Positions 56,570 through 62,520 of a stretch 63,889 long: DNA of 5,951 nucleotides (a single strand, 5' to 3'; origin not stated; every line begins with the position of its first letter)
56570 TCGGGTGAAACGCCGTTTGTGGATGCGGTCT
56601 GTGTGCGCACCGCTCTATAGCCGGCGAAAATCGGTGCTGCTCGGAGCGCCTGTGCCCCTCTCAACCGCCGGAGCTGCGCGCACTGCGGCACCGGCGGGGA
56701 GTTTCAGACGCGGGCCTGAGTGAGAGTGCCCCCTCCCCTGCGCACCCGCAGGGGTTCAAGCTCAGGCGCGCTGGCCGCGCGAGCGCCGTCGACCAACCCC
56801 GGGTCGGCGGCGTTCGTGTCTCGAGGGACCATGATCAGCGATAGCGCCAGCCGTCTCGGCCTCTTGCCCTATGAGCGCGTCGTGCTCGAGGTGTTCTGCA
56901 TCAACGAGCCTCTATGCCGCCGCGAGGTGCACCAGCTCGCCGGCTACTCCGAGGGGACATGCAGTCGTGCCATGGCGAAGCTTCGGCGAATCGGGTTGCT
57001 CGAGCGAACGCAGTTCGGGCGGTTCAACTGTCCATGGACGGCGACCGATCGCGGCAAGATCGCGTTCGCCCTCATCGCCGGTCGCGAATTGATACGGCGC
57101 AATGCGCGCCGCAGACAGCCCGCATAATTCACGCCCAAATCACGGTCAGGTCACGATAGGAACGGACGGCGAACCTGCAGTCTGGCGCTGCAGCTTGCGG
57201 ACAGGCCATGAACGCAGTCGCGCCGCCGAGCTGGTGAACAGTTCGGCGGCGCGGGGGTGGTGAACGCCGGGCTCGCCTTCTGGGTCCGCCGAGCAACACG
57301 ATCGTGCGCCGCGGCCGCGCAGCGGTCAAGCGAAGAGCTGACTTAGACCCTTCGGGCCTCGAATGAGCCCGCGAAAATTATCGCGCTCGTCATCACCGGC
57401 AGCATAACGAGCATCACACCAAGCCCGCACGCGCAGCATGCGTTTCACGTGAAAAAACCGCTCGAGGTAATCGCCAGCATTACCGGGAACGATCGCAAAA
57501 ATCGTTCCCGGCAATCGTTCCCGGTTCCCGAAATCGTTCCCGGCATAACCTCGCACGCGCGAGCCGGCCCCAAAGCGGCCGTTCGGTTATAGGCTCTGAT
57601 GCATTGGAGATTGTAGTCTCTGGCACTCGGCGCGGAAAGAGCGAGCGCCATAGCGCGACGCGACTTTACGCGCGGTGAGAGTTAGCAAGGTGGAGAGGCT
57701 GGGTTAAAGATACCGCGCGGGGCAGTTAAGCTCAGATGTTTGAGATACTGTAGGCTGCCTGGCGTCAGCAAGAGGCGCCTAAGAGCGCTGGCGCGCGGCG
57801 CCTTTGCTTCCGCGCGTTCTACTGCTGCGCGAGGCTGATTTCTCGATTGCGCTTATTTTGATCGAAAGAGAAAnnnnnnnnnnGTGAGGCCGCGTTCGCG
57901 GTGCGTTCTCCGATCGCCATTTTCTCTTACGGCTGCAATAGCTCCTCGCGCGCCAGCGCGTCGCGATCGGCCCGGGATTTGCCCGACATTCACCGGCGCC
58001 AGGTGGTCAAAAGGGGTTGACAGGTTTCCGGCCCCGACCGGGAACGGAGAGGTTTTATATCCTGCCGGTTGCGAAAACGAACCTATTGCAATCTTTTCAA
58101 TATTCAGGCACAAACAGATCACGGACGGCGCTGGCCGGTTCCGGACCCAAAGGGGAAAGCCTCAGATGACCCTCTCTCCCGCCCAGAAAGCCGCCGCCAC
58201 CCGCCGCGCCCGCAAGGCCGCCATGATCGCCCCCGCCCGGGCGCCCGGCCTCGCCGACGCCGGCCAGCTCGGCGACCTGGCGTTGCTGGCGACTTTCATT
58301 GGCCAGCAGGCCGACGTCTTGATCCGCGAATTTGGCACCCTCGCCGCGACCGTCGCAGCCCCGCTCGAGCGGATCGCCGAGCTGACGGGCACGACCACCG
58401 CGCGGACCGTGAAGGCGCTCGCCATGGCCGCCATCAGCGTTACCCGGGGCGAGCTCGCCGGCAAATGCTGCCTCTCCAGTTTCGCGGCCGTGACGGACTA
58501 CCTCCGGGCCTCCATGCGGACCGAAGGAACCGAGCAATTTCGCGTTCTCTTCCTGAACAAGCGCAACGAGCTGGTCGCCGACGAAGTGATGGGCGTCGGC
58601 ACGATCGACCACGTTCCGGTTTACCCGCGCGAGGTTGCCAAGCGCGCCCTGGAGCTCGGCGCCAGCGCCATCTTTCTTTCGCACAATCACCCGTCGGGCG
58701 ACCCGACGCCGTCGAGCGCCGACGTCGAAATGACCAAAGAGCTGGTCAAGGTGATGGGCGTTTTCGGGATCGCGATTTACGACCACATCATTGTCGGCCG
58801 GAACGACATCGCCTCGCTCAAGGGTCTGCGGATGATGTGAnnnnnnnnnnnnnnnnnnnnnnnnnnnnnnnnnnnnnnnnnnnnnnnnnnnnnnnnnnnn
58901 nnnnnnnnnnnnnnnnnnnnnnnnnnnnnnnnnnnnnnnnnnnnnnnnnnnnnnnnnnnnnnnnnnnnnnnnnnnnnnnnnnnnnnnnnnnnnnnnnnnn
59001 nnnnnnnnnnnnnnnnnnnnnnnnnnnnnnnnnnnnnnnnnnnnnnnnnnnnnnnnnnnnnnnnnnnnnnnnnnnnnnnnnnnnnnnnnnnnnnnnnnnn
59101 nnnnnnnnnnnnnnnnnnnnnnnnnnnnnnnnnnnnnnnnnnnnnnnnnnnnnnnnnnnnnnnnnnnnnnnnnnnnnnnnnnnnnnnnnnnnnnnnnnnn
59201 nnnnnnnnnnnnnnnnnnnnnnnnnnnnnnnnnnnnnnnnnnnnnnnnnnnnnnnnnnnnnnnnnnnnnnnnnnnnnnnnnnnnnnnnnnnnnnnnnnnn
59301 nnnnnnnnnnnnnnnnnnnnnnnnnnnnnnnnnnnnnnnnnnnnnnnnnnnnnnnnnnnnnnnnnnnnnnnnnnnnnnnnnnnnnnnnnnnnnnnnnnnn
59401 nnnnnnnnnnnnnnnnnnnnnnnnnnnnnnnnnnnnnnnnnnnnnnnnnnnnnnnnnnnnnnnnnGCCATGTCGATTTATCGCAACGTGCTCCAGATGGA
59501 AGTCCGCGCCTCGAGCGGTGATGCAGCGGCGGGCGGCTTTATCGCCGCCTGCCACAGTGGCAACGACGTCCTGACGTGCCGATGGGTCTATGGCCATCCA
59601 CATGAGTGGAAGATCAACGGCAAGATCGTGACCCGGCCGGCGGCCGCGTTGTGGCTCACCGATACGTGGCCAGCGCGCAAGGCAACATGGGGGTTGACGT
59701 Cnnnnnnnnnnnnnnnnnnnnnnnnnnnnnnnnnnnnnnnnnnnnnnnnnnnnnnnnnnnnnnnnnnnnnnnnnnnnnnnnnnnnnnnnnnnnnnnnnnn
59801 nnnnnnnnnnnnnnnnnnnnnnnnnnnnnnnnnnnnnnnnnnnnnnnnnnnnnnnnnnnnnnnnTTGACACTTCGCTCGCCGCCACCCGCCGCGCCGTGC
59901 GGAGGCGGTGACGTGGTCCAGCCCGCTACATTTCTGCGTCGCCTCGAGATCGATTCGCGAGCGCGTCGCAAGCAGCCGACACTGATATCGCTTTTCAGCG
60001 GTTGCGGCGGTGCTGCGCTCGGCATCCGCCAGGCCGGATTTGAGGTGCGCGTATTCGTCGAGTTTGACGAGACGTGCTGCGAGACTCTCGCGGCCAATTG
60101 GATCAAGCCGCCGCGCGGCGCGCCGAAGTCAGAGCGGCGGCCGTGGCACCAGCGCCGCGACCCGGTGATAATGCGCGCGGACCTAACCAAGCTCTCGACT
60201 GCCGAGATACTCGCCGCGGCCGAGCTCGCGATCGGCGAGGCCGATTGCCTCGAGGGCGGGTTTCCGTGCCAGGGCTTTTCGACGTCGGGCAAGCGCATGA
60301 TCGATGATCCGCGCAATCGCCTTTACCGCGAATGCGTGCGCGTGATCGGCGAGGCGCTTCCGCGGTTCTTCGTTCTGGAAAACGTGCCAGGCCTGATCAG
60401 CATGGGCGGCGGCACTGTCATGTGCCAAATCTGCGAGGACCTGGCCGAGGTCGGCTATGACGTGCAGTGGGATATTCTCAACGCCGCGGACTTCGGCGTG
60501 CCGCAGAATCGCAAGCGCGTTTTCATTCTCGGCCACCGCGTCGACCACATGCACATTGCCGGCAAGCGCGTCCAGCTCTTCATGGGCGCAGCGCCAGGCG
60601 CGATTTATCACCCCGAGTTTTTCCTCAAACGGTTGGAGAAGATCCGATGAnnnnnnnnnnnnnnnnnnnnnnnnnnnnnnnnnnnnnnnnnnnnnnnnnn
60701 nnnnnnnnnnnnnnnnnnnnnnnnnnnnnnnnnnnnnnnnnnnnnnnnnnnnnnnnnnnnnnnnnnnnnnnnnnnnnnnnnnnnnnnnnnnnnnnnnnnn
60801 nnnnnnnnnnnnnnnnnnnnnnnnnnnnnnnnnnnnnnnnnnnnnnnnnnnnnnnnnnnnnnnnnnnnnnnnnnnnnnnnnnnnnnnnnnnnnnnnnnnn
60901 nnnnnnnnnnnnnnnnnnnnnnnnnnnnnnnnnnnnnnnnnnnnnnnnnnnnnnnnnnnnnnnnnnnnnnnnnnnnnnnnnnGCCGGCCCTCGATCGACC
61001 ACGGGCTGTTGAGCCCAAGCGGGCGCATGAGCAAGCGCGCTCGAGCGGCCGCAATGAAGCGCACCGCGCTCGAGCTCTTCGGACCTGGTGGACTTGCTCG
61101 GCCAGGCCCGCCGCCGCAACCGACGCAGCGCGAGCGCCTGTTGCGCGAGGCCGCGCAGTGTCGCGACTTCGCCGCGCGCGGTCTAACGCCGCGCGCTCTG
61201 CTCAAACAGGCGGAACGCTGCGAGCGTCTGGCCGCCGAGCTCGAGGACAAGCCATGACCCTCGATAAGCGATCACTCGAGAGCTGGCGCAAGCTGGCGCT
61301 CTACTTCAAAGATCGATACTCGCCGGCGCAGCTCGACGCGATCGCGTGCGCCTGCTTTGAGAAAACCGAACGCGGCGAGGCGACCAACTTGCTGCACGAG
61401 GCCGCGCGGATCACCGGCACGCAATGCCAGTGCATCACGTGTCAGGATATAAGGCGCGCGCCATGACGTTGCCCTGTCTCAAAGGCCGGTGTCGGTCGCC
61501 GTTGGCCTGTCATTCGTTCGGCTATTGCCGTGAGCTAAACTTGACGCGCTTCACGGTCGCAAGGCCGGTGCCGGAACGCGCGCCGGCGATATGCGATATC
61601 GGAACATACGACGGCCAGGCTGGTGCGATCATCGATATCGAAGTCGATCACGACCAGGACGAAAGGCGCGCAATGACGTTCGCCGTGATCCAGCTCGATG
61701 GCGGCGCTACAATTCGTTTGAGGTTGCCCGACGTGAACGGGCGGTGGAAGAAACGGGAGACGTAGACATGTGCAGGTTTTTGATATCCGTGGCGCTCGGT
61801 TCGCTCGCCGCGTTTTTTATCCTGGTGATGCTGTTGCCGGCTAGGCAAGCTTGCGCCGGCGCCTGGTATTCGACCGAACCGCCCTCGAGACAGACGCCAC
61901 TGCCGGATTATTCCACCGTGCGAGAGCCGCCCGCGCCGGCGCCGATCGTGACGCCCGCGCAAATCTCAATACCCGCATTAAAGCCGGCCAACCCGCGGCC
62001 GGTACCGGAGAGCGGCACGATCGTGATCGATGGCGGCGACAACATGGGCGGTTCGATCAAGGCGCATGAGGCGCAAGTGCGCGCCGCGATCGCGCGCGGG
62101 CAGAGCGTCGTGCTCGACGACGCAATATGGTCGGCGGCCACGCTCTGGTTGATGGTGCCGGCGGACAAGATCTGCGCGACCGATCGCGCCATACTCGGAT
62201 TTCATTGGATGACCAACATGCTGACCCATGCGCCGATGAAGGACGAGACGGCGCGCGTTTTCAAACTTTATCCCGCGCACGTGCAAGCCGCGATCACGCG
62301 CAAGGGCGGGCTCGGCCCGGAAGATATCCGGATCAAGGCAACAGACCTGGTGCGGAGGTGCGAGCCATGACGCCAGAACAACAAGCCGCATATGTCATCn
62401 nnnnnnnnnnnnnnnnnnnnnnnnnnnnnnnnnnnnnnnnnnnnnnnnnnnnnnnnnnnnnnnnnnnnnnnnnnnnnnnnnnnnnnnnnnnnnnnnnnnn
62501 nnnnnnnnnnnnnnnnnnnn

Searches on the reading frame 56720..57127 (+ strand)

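Call 12: search_protein_families(library=pfam, proteins=[window:56720-57127:+], max_evalue=0.01)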
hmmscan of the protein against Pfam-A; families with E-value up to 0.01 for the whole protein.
window:56720-57127:+ (135 aa): 1 family
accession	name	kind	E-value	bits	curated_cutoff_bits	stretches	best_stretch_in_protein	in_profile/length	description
PF25213.1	HVO_A0261_N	-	0.0054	17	35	1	55-103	16-58/86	HVO_A0261 N-terminal domain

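Call 13: search_protein_families(library=phrogs, proteins=[window:56720-57127:+], max_evalue=0.001)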
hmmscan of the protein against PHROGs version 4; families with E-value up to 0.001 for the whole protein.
window:56720-57127:+ (135 aa): 0 families

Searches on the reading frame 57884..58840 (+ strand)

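Call 12: search_protein_families(library=pfam, proteins=[window:57884-58840:+], max_evalue=0.01)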
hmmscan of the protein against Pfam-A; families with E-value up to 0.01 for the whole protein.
window:57884-58840:+ (318 aa): 2 families
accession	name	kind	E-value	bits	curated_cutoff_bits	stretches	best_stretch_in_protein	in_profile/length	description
PF04002.20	RadC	-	3.2e-39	134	22.1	1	198-314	2-118/121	RadC-like JAB domain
PF14464.11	Prok-JAB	-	0.00039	20.7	25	1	244-295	50-101/114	Prokaryotic homologs of the JAB domain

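Call 13: search_protein_families(library=phrogs, proteins=[window:57884-58840:+], max_evalue=0.001)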
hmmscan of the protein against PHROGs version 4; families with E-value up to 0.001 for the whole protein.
window:57884-58840:+ (318 aa): 1 family
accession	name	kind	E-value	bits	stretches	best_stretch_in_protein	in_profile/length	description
phrog_10276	-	DNA, RNA and nucleotide metabolism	2e-32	113.3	1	197-314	27-149/153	DNA repair protein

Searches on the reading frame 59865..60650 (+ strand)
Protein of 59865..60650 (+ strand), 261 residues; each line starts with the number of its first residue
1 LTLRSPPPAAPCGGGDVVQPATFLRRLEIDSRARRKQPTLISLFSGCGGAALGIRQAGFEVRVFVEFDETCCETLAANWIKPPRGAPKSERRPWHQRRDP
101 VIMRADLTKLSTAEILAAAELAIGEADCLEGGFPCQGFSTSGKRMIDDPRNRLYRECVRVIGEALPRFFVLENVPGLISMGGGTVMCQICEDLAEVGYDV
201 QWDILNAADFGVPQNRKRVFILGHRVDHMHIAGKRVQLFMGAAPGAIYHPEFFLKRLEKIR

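Call 12: search_protein_families(library=pfam, proteins=[window:59865-60650:+], max_evalue=0.01)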
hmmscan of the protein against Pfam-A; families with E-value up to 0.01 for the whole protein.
window:59865-60650:+ (261 aa): 1 family
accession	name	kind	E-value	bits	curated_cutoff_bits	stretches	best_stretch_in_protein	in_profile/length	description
PF00145.23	DNA_methylase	-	7.2e-50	170.7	22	2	121-228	56-165/324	C-5 cytosine-specific DNA methylase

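Call 13: search_protein_families(library=phrogs, proteins=[window:59865-60650:+], max_evalue=0.001)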
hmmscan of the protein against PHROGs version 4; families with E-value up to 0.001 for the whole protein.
window:59865-60650:+ (261 aa): 7 families
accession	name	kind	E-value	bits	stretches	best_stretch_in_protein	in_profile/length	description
phrog_116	-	other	4.8e-57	194.8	1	31-227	201-375/779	DNA methyltransferase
phrog_363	-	other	2.1e-48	166.2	1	33-232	49-222/327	DNA methyltransferase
phrog_36001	-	unknown function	2e-17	63.6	2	152-232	489-569/715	-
phrog_29583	-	other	2.8e-10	40.5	1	124-230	77-195/468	DNA methyltransferase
phrog_5999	-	other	9.7e-07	29.8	0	106-145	54-88/109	DNA methyltransferase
phrog_32758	-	other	1.1e-06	29.4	1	187-224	6-43/154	DNA methyltransferase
phrog_864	-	DNA, RNA and nucleotide metabolism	3.2e-05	23.6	1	124-190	694-761/1064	DNA primase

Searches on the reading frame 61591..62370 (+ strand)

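Call 12: search_protein_families(library=pfam, proteins=[window:61591-62370:+], max_evalue=0.01)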
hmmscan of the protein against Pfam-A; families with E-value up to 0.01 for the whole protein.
window:61591-62370:+ (259 aa): 0 families

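Call 13: search_protein_families(library=phrogs, proteins=[window:61591-62370:+], max_evalue=0.001)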
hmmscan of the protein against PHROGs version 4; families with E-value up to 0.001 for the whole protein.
window:61591-62370:+ (259 aa): 1 family
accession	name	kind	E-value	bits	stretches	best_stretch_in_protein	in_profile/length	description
phrog_19619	-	unknown function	6.3e-06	26.8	1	152-208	30-87/160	-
